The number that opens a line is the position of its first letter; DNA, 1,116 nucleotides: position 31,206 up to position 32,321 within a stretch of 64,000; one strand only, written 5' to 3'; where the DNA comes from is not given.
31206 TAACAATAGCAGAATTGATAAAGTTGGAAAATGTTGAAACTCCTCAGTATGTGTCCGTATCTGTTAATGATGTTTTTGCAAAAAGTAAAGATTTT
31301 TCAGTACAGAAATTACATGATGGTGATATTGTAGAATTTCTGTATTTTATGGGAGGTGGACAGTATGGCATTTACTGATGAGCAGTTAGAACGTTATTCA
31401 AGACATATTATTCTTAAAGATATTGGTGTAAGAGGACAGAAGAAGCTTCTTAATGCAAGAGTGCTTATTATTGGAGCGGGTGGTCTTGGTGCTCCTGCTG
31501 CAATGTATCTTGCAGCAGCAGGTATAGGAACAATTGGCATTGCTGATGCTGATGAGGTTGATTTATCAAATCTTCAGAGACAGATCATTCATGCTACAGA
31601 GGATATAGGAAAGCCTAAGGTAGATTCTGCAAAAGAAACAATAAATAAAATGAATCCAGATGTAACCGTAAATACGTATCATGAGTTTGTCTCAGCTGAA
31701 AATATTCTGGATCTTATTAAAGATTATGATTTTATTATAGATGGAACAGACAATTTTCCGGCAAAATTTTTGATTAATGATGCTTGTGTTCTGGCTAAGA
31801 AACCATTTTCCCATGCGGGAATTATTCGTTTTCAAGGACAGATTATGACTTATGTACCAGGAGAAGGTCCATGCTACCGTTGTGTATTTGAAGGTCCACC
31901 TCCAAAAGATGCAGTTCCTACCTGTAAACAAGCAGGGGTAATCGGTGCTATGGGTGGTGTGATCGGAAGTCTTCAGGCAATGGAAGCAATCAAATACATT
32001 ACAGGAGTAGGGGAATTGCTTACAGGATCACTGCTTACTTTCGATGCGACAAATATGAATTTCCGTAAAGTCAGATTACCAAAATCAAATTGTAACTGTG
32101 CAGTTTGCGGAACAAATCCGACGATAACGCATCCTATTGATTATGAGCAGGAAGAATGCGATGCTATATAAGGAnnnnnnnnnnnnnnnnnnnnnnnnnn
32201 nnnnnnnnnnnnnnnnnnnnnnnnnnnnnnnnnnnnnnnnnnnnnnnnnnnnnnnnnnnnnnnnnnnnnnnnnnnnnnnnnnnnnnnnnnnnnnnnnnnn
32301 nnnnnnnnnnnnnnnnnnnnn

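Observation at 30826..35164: Seven-gene operon for a ubiquitin-like sulfur-carrier protein that lacks the expected sulfhydrylase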

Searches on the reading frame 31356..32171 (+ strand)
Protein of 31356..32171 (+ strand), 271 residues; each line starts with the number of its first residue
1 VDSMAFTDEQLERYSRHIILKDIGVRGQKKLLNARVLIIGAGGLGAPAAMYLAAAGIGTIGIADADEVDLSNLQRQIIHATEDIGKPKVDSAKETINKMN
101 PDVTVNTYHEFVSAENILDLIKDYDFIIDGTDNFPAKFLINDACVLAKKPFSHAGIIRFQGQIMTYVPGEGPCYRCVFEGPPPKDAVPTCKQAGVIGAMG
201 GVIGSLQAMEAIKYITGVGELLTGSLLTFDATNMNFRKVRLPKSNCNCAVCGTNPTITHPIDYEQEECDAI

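Call 4: search_protein_families(library=pfam, proteins=[window:31356-32171:+], max_evalue=0.01)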
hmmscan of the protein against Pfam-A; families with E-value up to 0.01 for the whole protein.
window:31356-32171:+ (271 aa): 4 families
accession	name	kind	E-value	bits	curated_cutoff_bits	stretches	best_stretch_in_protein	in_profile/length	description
PF00899.27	ThiF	-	1.7e-90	302.8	28.1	1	14-249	1-237/238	ThiF family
PF03721.20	UDPG_MGDP_dh_N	-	0.0024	17.9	27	1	35-83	2-49/187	UDP-glucose/GDP-mannose dehydrogenase family, NAD binding domain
PF01488.26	Shikimate_DH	-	0.0032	18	24.3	0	30-98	9-75/138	Shikimate / quinate 5-dehydrogenase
PF03435.24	Sacchrp_dh_NADP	-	0.0058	17.4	25.1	0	36-109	1-77/129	Saccharopine dehydrogenase NADP binding domain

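Call 6: search_protein_families(library=ncbifam, proteins=[window:31356-32171:+], max_evalue=0.001)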
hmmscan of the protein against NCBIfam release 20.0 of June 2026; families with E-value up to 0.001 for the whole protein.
window:31356-32171:+ (271 aa): 23 families
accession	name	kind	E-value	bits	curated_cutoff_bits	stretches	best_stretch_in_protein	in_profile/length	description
NF006444.0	PRK08762.1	equivalog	1.4e-110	369.6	449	1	5-265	119-381/387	molybdopterin-synthase adenylyltransferase MoeB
NF047750.1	SAMPActivE1UbaA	equivalog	1.9e-99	332.4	450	1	6-266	5-264/270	SAMP-activating enzyme E1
NF005902.0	PRK07878.1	equivalog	1.6e-94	317.1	647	1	5-265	14-271/392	adenylyltransferase/sulfurtransferase MoeZ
NF005646.0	PRK07411.1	equivalog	1.7e-93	313.9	633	1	2-265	7-263/390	molybdopterin-synthase adenylyltransferase MoeB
NF004281.0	PRK05690.1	subfamily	6e-89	297.5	266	1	5-252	4-249/250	molybdopterin-synthase adenylyltransferase MoeB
TIGR02356.1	adenyl_thiF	equivalog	5.5e-82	274.1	275.25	1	13-215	1-203/203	thiazole biosynthesis adenylyltransferase ThiF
NF004111.0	PRK05600.1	equivalog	1.8e-70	238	437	1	4-247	12-258/371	ThiF family adenylyltransferase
TIGR02355.1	moeB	equivalog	1.1e-68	231.3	376.55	1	12-251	3-240/240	molybdopterin-synthase adenylyltransferase MoeB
NF009123.0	PRK12475.1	subfamily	4.9e-56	190.4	510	1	12-258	3-250/338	MoeB/ThiF family adenylyltransferase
NF006204.0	PRK08328.1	equivalog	9.8e-55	185.6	339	1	7-238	3-228/231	hypothetical protein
NF006395.0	PRK08644.1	equivalog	6.4e-30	104.4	159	1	23-146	20-142/215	sulfur carrier protein ThiS adenylyltransferase ThiF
TIGR02354.1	thiF_fam2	equivalog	3.5e-24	85.8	152.2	1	28-144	16-131/200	thiamine biosynthesis protein ThiF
NF006077.0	PRK08223.1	equivalog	2.2e-23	82.7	266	1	23-135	18-130/296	hypothetical protein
NF011696.0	PRK15116.1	equivalog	2.3e-20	73.4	304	1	24-155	21-153/268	tRNA cyclic N6-threonylcarbamoyladenosine(37) synthase TcdA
TIGR01408.1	Ube1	subfamily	1.2e-19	69.6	750.05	1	22-191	408-584/1008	ubiquitin-activating enzyme E1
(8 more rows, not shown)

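Call 39: search_solved_structures(query=window:31365-32171:+, max_evalue=1e-20)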
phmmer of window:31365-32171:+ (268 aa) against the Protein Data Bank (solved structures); distinct sequences matched with E-value up to 1e-20: 29.
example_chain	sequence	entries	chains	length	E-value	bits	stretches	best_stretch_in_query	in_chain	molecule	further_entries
1zfn_A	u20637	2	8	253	2e-60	207.8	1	4-250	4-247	Adenylyltransferase thiF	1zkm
1zud_1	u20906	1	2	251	2.9e-60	207.3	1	5-250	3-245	Adenylyltransferase thiF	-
1jw9_B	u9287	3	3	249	2.7e-58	200.9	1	3-249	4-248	MOLYBDOPTERIN BIOSYNTHESIS MOEB PROTEIN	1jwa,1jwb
6yub_B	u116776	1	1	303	3.4e-55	190.7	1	3-213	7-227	Adenylyltransferase and sulfurtransferase uba4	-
6yub_A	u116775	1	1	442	1.5e-54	188.7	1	3-213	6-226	Adenylyltransferase and sulfurtransferase uba4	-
6z6s_DDD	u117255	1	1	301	1.5e-53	185.4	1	3-213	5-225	Adenylyltransferase and sulfurtransferase uba4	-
6yuc_D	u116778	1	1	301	1.5e-53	185.4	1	3-213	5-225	Adenylyltransferase and sulfurtransferase uba4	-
5tr4_A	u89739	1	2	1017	6.1e-27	98.1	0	10-188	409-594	Ubiquitin-activating enzyme E1 1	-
6nya_A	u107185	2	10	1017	8.2e-27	97.7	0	10-188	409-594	Ubiquitin-activating enzyme E1 1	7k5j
5l6h_A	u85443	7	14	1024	8.6e-27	97.6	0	10-188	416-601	Ubiquitin-activating enzyme E1 1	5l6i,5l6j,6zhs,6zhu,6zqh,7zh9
3cmm_A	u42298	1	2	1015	8.6e-27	97.6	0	10-188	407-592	Ubiquitin-activating enzyme E1 1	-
4nnj_A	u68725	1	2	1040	8.8e-27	97.6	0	10-188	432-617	Ubiquitin-activating enzyme E1 1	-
6zht_C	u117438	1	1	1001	2.5e-25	92.8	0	10-188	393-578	Ubiquitin-activating enzyme E1 1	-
9qgg_B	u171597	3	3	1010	6.8e-24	88.1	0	20-189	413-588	E1 ubiquitin-activating enzyme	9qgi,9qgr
9jtc_A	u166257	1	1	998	8.1e-24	87.9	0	20-180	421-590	UBA7 protein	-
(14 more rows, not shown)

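Call 48: search_solved_structures(query=window:31365-32171:+, max_evalue=1e-55, show_alignments=3)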
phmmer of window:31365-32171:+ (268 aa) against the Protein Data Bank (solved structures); distinct sequences matched with E-value up to 1e-55: 3.
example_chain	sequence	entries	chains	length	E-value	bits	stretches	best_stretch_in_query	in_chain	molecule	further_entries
1zfn_A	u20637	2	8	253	2e-60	207.8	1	4-250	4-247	Adenylyltransferase thiF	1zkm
1zud_1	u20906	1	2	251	2.9e-60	207.3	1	5-250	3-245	Adenylyltransferase thiF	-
1jw9_B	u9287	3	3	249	2.7e-58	200.9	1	3-249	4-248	MOLYBDOPTERIN BIOSYNTHESIS MOEB PROTEIN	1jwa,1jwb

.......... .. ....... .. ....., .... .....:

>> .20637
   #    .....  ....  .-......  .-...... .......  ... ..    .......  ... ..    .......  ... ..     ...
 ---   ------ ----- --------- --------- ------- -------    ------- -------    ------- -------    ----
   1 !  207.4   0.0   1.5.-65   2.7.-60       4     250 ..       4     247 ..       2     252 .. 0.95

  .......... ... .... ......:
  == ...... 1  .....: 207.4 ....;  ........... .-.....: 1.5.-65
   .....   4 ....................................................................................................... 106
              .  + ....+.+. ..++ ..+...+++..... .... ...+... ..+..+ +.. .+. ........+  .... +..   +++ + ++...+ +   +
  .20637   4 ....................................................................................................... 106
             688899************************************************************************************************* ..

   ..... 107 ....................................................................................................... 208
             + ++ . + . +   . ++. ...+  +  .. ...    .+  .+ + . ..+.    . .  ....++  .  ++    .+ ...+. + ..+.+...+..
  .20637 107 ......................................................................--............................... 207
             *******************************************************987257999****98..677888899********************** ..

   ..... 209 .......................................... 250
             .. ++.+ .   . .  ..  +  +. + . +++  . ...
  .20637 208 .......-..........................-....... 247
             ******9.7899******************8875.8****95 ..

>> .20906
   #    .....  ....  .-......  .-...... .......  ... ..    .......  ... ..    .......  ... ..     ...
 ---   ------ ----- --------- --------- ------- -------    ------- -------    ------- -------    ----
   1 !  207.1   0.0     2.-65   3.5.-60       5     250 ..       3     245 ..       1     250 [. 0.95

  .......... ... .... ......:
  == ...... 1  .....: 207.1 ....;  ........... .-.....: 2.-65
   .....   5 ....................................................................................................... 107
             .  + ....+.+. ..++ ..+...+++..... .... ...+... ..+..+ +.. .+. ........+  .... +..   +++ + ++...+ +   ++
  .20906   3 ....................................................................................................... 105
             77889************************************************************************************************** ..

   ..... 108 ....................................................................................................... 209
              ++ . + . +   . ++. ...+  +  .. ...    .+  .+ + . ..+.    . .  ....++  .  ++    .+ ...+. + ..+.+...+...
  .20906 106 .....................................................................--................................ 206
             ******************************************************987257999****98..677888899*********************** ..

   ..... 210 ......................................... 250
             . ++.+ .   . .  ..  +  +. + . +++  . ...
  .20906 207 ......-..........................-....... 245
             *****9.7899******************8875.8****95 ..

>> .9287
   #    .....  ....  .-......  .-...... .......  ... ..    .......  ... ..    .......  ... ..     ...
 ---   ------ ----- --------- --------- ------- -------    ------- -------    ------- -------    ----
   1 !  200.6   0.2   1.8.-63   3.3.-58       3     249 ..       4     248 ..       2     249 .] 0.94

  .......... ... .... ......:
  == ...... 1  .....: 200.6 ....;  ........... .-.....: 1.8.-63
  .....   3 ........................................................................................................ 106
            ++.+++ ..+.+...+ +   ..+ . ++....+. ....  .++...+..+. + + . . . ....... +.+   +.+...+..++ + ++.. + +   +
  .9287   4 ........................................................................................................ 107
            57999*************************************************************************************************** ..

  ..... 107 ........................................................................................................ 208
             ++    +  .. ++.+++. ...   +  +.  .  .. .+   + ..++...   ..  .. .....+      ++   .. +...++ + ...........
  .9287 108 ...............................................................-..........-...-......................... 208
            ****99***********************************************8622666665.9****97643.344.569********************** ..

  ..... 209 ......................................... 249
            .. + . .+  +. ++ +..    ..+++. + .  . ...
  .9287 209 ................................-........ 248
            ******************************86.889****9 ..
